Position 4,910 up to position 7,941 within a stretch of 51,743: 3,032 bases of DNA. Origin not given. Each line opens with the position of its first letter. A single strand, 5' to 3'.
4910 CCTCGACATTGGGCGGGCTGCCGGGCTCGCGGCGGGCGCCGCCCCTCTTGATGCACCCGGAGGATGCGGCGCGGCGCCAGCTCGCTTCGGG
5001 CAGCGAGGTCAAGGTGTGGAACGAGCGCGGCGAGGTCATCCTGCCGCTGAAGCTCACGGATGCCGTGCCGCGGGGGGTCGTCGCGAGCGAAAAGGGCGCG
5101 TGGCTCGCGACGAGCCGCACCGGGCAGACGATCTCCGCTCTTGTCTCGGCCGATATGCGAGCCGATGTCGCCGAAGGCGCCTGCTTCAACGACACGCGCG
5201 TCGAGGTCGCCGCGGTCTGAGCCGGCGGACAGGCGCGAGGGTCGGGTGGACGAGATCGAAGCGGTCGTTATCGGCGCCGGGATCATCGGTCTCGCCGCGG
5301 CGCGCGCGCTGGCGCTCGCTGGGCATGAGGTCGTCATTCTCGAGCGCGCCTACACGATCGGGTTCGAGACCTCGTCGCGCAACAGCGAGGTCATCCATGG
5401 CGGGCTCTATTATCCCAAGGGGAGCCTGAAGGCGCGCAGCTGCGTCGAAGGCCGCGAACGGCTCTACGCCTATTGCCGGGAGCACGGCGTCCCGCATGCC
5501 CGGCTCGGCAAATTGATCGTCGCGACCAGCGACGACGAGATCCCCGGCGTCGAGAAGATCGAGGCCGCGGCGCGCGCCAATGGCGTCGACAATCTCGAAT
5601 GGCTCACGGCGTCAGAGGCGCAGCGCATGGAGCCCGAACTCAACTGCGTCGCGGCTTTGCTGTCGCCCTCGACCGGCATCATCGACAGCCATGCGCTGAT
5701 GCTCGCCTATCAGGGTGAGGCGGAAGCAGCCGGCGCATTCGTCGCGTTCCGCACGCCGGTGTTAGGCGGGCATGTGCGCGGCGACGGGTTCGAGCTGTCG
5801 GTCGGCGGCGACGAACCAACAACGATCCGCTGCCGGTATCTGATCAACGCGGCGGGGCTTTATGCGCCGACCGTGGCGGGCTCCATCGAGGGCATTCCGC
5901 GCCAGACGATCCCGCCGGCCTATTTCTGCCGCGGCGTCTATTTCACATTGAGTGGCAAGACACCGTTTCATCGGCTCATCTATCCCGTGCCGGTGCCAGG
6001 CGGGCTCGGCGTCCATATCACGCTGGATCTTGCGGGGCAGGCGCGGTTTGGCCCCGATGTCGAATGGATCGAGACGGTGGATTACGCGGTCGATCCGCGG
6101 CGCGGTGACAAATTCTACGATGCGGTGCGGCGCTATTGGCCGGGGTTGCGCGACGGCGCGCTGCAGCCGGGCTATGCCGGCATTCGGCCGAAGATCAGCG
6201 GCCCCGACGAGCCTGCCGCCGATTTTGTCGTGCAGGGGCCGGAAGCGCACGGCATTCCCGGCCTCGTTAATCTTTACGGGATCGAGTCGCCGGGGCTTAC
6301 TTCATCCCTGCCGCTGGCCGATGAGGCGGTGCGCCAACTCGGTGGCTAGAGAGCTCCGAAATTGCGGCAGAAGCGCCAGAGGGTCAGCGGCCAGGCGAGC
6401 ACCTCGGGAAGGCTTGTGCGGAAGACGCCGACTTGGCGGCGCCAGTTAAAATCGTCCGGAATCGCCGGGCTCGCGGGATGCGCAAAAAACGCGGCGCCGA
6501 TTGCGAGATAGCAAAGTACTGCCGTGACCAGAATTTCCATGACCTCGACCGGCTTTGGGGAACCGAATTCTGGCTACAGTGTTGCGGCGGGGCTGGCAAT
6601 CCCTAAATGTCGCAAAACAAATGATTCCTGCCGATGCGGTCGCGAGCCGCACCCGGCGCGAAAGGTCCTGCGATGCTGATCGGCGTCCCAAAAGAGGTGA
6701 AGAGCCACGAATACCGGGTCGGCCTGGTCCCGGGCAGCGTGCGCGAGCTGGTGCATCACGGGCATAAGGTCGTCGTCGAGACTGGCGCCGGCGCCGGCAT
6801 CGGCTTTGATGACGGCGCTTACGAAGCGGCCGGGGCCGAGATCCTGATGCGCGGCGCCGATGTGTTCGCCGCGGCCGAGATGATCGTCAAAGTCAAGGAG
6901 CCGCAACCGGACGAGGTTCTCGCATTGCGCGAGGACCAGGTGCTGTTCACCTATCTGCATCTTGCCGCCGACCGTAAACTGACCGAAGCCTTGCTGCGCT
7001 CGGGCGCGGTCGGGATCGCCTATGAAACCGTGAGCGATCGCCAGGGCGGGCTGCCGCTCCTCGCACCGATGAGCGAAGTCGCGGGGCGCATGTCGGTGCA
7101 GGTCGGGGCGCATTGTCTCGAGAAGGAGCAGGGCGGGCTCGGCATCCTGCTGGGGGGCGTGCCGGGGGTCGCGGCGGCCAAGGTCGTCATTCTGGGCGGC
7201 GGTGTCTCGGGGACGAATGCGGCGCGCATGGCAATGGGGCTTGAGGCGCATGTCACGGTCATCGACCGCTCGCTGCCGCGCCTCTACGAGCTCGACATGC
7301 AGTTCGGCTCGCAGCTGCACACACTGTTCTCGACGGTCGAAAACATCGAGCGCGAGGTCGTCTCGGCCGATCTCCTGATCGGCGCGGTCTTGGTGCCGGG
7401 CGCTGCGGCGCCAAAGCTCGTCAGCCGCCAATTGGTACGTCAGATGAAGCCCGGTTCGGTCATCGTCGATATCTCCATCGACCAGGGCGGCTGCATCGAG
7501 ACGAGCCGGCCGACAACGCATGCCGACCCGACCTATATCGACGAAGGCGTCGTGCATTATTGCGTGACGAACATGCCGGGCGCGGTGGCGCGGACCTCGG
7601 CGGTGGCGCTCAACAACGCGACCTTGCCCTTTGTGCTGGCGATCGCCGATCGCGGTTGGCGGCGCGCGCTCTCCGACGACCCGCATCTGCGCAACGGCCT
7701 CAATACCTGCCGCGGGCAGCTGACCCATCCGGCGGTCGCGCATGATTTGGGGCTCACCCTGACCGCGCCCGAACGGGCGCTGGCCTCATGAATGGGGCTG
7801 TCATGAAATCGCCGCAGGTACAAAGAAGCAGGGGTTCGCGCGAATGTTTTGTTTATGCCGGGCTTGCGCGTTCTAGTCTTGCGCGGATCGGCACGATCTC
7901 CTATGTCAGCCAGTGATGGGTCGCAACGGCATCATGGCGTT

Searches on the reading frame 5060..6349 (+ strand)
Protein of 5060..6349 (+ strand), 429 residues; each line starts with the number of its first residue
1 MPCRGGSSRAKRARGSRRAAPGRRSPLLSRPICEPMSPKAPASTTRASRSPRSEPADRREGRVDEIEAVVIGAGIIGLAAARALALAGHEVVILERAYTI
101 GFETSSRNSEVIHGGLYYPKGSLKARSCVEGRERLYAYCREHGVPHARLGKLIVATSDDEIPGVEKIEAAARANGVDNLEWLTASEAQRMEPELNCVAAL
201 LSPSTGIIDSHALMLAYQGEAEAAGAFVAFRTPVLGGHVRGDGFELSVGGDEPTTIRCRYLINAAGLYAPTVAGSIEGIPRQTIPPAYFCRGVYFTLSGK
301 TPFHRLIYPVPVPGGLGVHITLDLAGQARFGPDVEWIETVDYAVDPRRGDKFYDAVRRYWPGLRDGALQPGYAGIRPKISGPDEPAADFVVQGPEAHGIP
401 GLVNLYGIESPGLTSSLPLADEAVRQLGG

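Call 49: search_protein_families(library=pfam, proteins=[window:5060-6349:+], max_evalue=0.001)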
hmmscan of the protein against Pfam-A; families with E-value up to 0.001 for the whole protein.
window:5060-6349:+ (429 aa): 6 families
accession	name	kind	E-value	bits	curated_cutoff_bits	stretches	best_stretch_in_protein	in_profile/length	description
PF01266.30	DAO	-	6.3e-65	220.4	27.9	1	68-423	2-350/353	FAD dependent oxidoreductase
PF13450.12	NAD_binding_8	-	1.3e-07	32.2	21.9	1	70-109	1-40/68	NAD(P)-binding Rossmann-like domain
PF01494.25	FAD_binding_3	-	2e-05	24.4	22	0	66-97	2-33/349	FAD binding domain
PF07992.20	Pyr_redox_2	-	3.2e-05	23.9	26.1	1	66-101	143-178/291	Pyridine nucleotide-disulphide oxidoreductase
PF00890.30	FAD_binding_2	-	0.00035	20.3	20.4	1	68-105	2-37/414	FAD binding domain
PF00070.33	Pyr_redox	-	0.0006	20.7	22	0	68-100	2-34/82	Pyridine nucleotide-disulphide oxidoreductase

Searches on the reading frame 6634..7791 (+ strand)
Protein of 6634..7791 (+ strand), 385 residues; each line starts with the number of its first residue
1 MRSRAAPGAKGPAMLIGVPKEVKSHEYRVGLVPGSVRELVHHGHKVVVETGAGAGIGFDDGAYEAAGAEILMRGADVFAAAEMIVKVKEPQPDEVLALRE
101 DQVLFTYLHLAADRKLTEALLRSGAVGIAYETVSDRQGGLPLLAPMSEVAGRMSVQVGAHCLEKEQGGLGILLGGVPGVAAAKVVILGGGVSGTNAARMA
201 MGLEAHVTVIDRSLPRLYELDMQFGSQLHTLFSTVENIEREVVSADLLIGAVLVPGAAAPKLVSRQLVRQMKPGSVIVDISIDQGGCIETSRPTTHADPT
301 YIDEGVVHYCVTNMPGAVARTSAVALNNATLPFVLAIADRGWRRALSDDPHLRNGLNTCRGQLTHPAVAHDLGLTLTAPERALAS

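Call 49: search_protein_families(library=pfam, proteins=[window:6634-7791:+], max_evalue=0.001)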
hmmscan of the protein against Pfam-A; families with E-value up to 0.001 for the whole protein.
window:6634-7791:+ (385 aa): 5 families
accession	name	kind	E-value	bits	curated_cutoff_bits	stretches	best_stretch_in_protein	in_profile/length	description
PF01262.27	AlaDh_PNT_C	-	2.2e-86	289.1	23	1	154-365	1-213/214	Alanine dehydrogenase/PNT, C-terminal domain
PF05222.21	AlaDh_PNT_N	-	2.5e-48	164.2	30.4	1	17-150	1-136/136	Alanine dehydrogenase/PNT, N-terminal domain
PF01488.26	Shikimate_DH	-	1.1e-05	25.9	24.3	1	179-282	10-113/138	Shikimate / quinate 5-dehydrogenase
PF07992.20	Pyr_redox_2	-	0.00014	21.8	26.1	1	177-230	142-191/291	Pyridine nucleotide-disulphide oxidoreductase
PF00070.33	Pyr_redox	-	0.00022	22.1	22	1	183-232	1-50/82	Pyridine nucleotide-disulphide oxidoreductase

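Call 77: search_dna_similar(query=window:6634-7791:+, collection=plasmids, mode=protein, max_rows=12)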
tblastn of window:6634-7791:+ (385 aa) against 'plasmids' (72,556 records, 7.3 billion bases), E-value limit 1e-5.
Records with a match: 521; places in all: 584; records where one place covers at least 80% of the query: 405.
Best place of each record, by identity: 60-80% 46; <60% 475.
By first word of the organism name: Ralstonia 119; Bacillus 68; Rhizobium 45; Sinorhizobium 27; Ligilactobacillus 27; Rhodococcus 21; Leisingera 11; Bradyrhizobium 10; Sphingobium 10; Paraburkholderia 9; and 64 more.
By predicted mobility (MOB-suite, as given by PLSDB): non-mobilizable 269; mobilizable 148; conjugative 104.
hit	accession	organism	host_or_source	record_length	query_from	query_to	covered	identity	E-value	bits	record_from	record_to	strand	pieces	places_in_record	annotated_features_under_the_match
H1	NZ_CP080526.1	Mesorhizobium sp. AR07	Oxytropis sp.,Cell culture,root nodule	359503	3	385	99%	63.2%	1e-124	403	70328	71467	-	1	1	ald: alanine dehydrogenase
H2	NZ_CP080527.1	Mesorhizobium sp. AR07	Oxytropis sp.,Cell culture,root nodule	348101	10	385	98%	63.9%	3e-125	404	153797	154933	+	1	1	ald: alanine dehydrogenase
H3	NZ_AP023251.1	Mesorhizobium sp. 131-2-5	Lotus japonicus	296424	2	385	100%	62.6%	1e-124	403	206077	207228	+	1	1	ald: alanine dehydrogenase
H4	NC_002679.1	Mesorhizobium japonicum MAFF 303099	-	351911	10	385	98%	63.4%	2e-124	402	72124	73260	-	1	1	ald: alanine dehydrogenase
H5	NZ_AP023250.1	Mesorhizobium sp. 131-2-5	Lotus japonicus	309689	10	385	98%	63.2%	1e-123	400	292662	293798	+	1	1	ald: alanine dehydrogenase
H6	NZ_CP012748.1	Paraburkholderia caribensis MBA4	soil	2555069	11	373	94%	64.5%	2e-128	414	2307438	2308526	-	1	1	none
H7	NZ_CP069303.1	Shinella sp. PSBB067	monoisolate,Minnesota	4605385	10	383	97%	62.6%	6e-126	406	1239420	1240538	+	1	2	none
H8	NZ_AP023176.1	Paraburkholderia largidicola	Physopelta gutta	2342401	14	373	94%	65.0%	3e-129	416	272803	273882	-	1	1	none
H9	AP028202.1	Paraburkholderia largidicola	Physopelta gutta,midgut,Midgut crypts ...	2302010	14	373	94%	65.0%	5e-129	416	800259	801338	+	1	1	ald: alanine dehydrogenase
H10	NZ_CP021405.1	Pacificitalea manganoxidans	cell culture,sediment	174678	14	383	96%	63.0%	2e-116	379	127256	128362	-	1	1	ald: alanine dehydrogenase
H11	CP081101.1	Rhodobacteraceae bacterium M382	-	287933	14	380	95%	63.5%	1e-119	388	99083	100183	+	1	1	ald: alanine dehydrogenase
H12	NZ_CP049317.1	Caballeronia sp. SBC2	whole organism,soil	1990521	14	383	96%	63.0%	6e-131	421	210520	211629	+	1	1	none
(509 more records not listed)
